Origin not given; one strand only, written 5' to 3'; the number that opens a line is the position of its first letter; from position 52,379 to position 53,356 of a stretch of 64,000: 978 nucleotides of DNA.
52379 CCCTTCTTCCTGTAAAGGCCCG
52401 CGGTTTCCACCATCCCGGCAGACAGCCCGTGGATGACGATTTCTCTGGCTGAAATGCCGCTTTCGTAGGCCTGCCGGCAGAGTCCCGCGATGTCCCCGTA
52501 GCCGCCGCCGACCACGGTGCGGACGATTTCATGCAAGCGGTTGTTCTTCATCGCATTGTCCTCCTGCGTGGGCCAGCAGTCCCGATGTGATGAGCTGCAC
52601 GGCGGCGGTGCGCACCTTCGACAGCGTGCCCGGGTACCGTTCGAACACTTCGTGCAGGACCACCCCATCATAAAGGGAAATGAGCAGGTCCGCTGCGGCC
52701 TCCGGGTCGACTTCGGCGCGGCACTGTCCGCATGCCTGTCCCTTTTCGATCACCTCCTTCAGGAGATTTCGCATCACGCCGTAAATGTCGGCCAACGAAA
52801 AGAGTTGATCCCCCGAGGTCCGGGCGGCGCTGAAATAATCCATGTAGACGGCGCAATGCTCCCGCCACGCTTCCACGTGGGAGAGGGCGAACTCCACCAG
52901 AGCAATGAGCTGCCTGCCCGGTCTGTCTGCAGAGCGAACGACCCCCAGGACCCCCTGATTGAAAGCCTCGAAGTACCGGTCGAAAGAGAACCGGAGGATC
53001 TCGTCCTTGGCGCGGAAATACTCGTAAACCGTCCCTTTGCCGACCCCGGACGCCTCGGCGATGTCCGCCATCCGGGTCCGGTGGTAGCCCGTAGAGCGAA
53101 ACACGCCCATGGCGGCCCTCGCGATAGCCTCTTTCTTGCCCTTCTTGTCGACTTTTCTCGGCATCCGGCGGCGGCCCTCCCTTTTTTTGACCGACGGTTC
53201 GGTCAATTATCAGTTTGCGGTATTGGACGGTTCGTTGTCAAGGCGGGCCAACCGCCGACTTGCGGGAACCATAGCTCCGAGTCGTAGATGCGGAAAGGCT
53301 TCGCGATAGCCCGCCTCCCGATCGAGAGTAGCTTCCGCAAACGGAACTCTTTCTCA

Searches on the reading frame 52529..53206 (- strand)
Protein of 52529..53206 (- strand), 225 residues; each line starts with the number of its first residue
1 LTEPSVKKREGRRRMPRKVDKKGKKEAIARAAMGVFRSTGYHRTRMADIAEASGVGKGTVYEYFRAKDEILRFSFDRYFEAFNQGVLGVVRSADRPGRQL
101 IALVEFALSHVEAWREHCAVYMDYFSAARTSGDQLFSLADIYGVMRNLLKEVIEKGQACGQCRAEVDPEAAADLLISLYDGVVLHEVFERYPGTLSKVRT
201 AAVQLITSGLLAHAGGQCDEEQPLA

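Call 10: search_protein_families(library=pfam, proteins=[window:52529-53206:-], max_evalue=0.00001)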
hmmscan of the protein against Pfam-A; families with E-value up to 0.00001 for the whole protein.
window:52529-53206:- (225 aa): 3 families
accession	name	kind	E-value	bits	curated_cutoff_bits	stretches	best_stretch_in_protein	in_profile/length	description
PF00440.29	TetR_N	-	4.6e-14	52.4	24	1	29-71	2-44/47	Bacterial regulatory proteins, tetR family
PF13977.11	TetR_C_6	-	4.4e-09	37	27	1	98-195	3-99/115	BetI-type transcriptional repressor, C-terminal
PF16925.10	TetR_C_13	-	3.5e-07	31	27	1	98-201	3-108/109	Tetracyclin repressor-like, C-terminal domain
